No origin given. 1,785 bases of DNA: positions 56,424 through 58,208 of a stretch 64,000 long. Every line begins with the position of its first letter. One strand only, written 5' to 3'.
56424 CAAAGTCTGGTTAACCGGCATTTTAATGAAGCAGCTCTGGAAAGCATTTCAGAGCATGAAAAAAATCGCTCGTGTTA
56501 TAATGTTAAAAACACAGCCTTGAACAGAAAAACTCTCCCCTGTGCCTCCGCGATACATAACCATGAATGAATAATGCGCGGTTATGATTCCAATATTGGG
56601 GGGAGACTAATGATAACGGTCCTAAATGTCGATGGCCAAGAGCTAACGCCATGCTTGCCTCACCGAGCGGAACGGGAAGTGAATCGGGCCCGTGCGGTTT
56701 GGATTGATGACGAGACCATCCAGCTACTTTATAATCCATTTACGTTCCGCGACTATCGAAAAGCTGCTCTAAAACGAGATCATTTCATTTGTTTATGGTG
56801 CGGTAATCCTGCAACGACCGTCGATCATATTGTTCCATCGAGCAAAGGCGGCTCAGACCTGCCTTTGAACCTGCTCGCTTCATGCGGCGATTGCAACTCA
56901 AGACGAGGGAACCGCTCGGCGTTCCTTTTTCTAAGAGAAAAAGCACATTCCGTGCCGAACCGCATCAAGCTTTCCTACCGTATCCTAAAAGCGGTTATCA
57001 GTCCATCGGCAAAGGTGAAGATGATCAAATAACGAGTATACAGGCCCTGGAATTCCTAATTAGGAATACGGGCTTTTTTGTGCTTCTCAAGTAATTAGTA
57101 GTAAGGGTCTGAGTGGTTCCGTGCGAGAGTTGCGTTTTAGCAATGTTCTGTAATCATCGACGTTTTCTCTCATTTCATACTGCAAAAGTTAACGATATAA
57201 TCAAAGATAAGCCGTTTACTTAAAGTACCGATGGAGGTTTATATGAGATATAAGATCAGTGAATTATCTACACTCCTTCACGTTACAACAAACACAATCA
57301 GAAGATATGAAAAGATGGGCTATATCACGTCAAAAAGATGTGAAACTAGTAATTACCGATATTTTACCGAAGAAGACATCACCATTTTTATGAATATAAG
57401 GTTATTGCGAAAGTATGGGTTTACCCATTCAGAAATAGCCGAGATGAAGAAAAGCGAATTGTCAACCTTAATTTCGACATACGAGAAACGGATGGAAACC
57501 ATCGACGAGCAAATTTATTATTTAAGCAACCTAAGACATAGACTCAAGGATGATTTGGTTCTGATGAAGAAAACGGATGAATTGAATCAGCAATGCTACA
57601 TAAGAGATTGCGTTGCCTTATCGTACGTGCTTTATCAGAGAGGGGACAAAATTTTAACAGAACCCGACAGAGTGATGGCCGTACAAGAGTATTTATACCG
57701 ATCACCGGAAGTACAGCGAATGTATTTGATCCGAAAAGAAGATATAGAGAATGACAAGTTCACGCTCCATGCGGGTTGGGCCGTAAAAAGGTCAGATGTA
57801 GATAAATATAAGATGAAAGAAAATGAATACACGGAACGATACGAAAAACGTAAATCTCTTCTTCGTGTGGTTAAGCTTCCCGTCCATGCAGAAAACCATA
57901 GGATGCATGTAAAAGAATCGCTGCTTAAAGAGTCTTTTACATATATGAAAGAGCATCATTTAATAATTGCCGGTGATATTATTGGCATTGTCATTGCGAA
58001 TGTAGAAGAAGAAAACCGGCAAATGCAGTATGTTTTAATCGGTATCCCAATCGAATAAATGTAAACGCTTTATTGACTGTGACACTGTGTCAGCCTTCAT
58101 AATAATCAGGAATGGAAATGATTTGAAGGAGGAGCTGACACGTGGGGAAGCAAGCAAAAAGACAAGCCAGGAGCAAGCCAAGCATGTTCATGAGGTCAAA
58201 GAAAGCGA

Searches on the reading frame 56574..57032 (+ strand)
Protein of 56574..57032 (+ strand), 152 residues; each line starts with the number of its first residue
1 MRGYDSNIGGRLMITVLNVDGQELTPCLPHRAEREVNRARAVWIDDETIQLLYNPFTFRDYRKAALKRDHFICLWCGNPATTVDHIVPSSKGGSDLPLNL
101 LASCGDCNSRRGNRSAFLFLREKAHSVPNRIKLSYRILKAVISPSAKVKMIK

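Call 100: search_protein_families(library=pfam, proteins=[window:56574-57032:+], max_evalue=0.01)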
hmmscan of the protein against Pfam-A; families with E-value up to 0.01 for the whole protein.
window:56574-57032:+ (152 aa): 3 families
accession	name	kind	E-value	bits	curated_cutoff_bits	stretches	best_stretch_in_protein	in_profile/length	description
PF01844.29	HNH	-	1.7e-09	38.1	21.4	1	73-114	1-47/47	HNH endonuclease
PF14279.12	HNH_5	-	2.2e-09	37.5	27.5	1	73-114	1-46/56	HNH endonuclease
PF13395.12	HNH_4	-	0.0044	17.4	22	1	81-116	18-53/54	HNH endonuclease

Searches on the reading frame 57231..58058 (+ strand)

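Call 100: search_protein_families(library=pfam, proteins=[window:57231-58058:+], max_evalue=0.01)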
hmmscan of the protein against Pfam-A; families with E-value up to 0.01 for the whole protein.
window:57231-58058:+ (275 aa): 2 families
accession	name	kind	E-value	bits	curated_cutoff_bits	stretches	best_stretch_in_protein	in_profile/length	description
PF13411.12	MerR_1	-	5.6e-15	55.6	21.6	1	7-74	1-67/69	MerR HTH family regulatory protein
PF00376.29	MerR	-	6.5e-08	32.7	28.2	1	8-45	1-38/38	MerR family regulatory protein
